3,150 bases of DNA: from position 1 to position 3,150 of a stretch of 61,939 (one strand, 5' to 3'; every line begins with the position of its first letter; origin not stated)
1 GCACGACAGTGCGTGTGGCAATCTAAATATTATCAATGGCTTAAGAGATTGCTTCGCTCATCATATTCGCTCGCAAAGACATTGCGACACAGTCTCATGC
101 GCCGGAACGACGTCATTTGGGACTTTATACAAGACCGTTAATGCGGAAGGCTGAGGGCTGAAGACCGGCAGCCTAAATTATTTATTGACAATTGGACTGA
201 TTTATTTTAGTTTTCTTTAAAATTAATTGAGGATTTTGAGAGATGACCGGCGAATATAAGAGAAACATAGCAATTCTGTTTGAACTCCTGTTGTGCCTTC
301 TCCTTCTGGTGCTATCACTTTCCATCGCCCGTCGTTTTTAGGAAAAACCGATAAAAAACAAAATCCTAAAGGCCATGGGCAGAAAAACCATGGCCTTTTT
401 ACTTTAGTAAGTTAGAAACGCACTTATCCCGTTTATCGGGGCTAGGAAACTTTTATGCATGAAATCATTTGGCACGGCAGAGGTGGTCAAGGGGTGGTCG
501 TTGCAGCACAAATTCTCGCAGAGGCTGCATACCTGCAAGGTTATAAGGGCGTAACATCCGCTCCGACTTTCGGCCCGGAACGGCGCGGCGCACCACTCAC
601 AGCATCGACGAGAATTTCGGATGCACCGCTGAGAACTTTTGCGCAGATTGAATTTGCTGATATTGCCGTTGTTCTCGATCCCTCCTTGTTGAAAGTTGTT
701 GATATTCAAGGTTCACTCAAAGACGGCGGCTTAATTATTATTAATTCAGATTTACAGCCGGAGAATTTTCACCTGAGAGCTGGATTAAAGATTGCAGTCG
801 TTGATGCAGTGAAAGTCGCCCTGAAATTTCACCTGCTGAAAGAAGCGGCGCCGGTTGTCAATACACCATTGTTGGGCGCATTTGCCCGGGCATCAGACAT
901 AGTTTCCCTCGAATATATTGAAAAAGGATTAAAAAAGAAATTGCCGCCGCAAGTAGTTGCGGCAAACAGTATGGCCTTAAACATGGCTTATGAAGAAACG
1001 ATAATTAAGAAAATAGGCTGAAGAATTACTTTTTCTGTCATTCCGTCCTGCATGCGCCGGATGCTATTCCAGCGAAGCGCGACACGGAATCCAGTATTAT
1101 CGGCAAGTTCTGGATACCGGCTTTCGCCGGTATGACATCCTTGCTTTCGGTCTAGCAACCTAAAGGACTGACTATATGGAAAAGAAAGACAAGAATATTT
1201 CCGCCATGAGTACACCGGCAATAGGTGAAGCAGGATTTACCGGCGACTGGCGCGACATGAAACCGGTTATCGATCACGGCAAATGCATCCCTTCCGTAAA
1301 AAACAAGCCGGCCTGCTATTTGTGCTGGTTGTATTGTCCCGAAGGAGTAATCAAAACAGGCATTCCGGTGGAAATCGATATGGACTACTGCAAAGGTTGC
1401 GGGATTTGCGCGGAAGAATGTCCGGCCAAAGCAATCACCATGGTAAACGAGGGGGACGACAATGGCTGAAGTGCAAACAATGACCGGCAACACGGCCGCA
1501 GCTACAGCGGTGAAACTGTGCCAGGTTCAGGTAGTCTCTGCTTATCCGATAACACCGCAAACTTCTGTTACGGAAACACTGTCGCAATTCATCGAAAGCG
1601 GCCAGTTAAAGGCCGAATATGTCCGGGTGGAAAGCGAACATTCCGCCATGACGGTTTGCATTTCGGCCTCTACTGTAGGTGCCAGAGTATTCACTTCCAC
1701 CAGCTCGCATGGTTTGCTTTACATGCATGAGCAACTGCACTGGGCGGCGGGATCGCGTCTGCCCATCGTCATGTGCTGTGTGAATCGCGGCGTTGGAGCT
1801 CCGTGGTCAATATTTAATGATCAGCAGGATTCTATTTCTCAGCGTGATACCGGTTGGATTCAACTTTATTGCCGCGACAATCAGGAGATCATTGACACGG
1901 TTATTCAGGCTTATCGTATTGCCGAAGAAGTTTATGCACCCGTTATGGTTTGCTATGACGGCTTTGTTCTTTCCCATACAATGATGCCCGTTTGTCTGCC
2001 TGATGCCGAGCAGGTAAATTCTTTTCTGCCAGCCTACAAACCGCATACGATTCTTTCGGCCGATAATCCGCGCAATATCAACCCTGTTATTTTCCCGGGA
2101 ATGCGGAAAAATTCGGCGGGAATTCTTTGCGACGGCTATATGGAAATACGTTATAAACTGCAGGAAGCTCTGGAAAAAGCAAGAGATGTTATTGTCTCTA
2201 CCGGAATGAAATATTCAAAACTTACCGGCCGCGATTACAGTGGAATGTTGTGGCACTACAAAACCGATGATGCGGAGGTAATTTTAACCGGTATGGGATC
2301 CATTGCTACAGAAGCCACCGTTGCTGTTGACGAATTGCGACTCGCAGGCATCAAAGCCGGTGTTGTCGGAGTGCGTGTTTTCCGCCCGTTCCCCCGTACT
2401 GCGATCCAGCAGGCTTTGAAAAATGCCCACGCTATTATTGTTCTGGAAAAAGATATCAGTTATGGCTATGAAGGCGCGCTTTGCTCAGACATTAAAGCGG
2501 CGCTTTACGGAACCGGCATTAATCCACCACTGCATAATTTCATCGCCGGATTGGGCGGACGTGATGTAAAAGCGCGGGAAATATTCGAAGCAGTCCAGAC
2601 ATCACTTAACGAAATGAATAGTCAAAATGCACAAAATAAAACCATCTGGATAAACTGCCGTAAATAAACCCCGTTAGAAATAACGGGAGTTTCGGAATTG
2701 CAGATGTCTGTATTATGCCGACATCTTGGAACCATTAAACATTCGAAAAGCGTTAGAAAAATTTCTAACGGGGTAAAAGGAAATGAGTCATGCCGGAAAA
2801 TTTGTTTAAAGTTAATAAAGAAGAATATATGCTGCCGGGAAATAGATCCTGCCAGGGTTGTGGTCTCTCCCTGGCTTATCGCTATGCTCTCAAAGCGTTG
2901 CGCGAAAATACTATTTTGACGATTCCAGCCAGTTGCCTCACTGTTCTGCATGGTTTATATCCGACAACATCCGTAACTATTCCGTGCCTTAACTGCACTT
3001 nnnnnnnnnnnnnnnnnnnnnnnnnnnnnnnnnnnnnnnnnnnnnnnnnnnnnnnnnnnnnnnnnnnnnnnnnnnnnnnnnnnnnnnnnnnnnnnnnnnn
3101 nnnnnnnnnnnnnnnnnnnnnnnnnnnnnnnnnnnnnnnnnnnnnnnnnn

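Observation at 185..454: Hidden Leu-rich leader peptide and attenuator upstream of a 2-oxoacid:ferredoxin oxidoreductase operon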

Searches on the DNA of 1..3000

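Call 5: search_rna_families(source=window, start=1, end=3000, threshold=evalue, max_evalue=1)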
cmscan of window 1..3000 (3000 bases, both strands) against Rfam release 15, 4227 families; matches with E-value up to 1: 0.
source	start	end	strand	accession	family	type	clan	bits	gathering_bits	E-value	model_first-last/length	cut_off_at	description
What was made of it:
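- On Rfam Leu_leader (RF00512) and other Rfam leader or T-box families: cmscan of 1-3000 at E<=1 gave no hits (call 5).
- Closest known: leuL, the leader peptide attenuator of the enterobacterial leuABCD operon. Different: There is no sequence or structure match to the Rfam model (call 5).
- None of 4227 Rfam families matches at E<=1 (call 5).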

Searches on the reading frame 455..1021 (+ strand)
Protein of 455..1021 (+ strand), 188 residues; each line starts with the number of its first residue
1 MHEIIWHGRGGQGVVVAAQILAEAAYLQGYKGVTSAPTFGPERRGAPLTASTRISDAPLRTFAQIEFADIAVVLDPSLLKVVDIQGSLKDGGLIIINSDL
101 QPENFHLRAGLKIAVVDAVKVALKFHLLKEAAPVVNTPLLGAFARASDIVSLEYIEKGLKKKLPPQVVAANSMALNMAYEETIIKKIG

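Call 6: search_protein_families(library=ncbifam, proteins=[window:455-1021:+])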
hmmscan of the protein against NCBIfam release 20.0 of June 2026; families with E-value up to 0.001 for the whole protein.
window:455-1021:+ (188 aa): 22 families
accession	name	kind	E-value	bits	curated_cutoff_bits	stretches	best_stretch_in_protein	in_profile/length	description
TIGR02175.1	PorC_KorC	subfamily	4.7e-53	179.6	81.1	1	1-182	1-175/177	2-oxoacid:acceptor oxidoreductase, gamma subunit, pyruvate/2-ketoisovalerate family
NF006321.0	PRK08534.1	equivalog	9.7e-48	162.2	225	1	1-182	1-177/181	pyruvate ferredoxin oxidoreductase subunit gamma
NF040683.1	PorC_Meth_Thtga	equivalog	1.2e-47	161.9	270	1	1-182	1-173/177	pyruvate synthase subunit PorC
NF010632.0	PRK14029.1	equivalog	7.8e-45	152.8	335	1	1-184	1-182/185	pyruvate/ketoisovalerate ferredoxin oxidoreductase subunit gamma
NF045762.1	PhenlGlyoxDHPadE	equivalog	4.1e-40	137.6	300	1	1-187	1-184/187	NADH-dependent phenylglyoxylate dehydrogenase subunit gamma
NF004497.0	PRK05844.1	equivalog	7.2e-27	94.2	243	1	1-181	1-184/186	pyruvate flavodoxin oxidoreductase subunit gamma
NF006323.0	PRK08537.1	equivalog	2.5e-19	69.3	235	1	2-181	3-177/181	2-oxoacid:ferredoxin oxidoreductase subunit gamma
TIGR03710.1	OAFO_sf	subfamily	2.3e-13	49.6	482.75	1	6-180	6-171/561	2-oxoacid:acceptor oxidoreductase subunit alpha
NF005322.0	PRK06853.1-2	equivalog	8.2e-13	48.6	237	1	3-181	7-192/197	indolepyruvate oxidoreductase subunit beta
NF006211.0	PRK08338.1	equivalog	2.1e-11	43.6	239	1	4-182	3-168/170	2-oxoacid:ferredoxin oxidoreductase subunit gamma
NF005323.0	PRK06853.1-3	equivalog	2e-10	41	238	1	3-181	8-194/197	indolepyruvate oxidoreductase subunit beta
NF004917.0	PRK06274.1-3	equivalog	4.1e-10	39.9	284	1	3-99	4-97/203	indolepyruvate oxidoreductase subunit beta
NF005325.0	PRK06853.1-5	equivalog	1.1e-09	38.3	230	1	3-98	5-97/192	indolepyruvate oxidoreductase subunit beta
NF006275.0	PRK08441.1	equivalog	5.1e-09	35.9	216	1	4-179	5-175/185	2-oxoglutarate-acceptor oxidoreductase subunit OorC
TIGR03334.1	IOR_beta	equivalog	5.9e-09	36.2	205.8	1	3-101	2-96/189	indolepyruvate ferredoxin oxidoreductase subunit beta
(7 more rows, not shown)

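Call 7: search_protein_families(library=pfam, proteins=[window:455-1021:+], max_evalue=0.01)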
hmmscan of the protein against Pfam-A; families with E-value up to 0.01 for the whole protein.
window:455-1021:+ (188 aa): 1 family
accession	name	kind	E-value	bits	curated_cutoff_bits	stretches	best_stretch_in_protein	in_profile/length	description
PF01558.24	POR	-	3e-36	125.6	27.4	1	10-180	1-173/173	Pyruvate ferredoxin/flavodoxin oxidoreductase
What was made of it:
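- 455..1021 (+): porC (gamma subunit), first regulated gene. TIGR02175 PorC_KorC, 179.6 bits against a cutoff of 81.1 (call 6); PF01558 (call 7).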

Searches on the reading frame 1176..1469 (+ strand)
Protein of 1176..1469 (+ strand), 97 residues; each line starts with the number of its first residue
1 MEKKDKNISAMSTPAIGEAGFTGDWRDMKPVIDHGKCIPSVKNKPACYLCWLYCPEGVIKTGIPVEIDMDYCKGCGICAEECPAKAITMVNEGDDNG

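Call 6: search_protein_families(library=ncbifam, proteins=[window:1176-1469:+])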
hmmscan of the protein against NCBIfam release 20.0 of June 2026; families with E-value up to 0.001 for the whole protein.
window:1176-1469:+ (97 aa): 31 families (the best 25 are shown)
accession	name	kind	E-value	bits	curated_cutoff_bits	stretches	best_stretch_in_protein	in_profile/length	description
TIGR02179.1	PorD_KorD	subfamily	1.7e-26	92.2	60.05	1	13-92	3-77/78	2-oxoacid:acceptor oxidoreductase, delta subunit, pyruvate/2-ketoisovalerate family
NF007202.0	PRK09623.1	equivalog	4.6e-25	88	166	1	15-92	31-103/105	3-methyl-2-oxobutanoate dehydrogenase subunit delta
NF040684.1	PorD_Arch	equivalog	2.4e-24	85.2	120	1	14-92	11-84/85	pyruvate synthase subunit PorD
NF045763.1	PhenlGlyoxDHPadF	equivalog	2.4e-19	69.3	150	1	20-87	16-77/78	NADH-dependent phenylglyoxylate dehydrogenase subunit delta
NF007203.0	PRK09624.1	equivalog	4.2e-19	68.7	171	1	21-92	37-103/105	pyuvate ferredoxin oxidoreductase subunit delta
NF045790.1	OxalOxreddelta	equivalog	6.7e-19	68.2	230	1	18-94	243-313/316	oxalate oxidoreductase subunit delta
NF007204.0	PRK09625.1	equivalog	2.1e-14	53.7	125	1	22-95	46-116/133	pyruvate flavodoxin oxidoreductase subunit delta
NF009410.0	PRK12771.1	subfamily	5.1e-07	28.6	516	1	47-92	517-565/566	NAD(P)-binding protein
NF007205.0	PRK09626.1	equivalog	1.2e-06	28.5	93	1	61-92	8-39/105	2-oxoglutarate-acceptor oxidoreductase subunit OorD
TIGR01971.1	NuoI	subfamily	1.2e-06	28.2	113.05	0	64-92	75-103/121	NADH-quinone oxidoreductase, chain I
NF041836.1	rnfB_Methano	equivalog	1.6e-06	27.7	445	1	33-89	205-264/265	Rnf electron transport complex subunit RnfB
TIGR02700.1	flavo_MJ0208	hypoth_equivalog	1.8e-06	27.4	251.35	1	46-88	152-195/234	dihydromethanopterin reductase (acceptor)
NF040770.1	hetero_SS_HdrA2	exception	2.2e-06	26.1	1100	1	45-95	580-631/777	CoB-CoM heterodisulfide reductase HdrA2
NF005505.0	PRK07118.1-4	equivalog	4.2e-06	26.4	378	1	46-89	220-264/265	Fe-S cluster domain-containing protein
NF058577.1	FdxA_fam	equivalog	1.5e-05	25.1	65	1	46-86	11-52/52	4Fe-4S ferredoxin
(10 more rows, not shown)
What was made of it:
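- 1176..1469 (+): porD (delta subunit, 2x[4Fe-4S]). TIGR02179 PorD_KorD, 92.2 bits against a cutoff of 60 (call 6).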

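Call 7: search_protein_families(library=pfam, proteins=[window:1176-1469:+], max_evalue=0.01)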
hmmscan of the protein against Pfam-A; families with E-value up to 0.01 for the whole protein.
window:1176-1469:+ (97 aa): 9 families
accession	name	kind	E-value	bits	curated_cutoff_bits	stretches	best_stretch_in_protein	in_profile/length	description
PF00037.32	Fer4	-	8.8e-11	41.6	21.1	1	65-88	1-24/24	4Fe-4S binding domain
PF12837.12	Fer4_6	-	1.3e-09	37.9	25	1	65-87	2-24/24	4Fe-4S binding domain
PF12838.12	Fer4_7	-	6e-07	30.3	27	2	47-86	5-52/52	4Fe-4S dicluster domain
PF13484.11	Fer4_16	-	1e-05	26.6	30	1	72-90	2-20/66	4Fe-4S double cluster binding domain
PF13237.11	Fer4_10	-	3.8e-05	24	25.5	1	65-91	2-32/53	4Fe-4S dicluster domain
PF13187.11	Fer4_9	-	4.2e-05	23.9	27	1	71-94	1-24/52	4Fe-4S dicluster domain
PF12797.12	Fer4_2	-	6.9e-05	23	24.5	1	65-84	3-22/22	4Fe-4S binding domain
PF14697.11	Fer4_21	-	9.7e-05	22.9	35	1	32-89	3-59/59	4Fe-4S dicluster domain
PF25160.1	LdpA_Fe-S-bd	-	0.0041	17.3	27.6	1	50-90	9-46/49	LdpA Fe-S cluster-binding domain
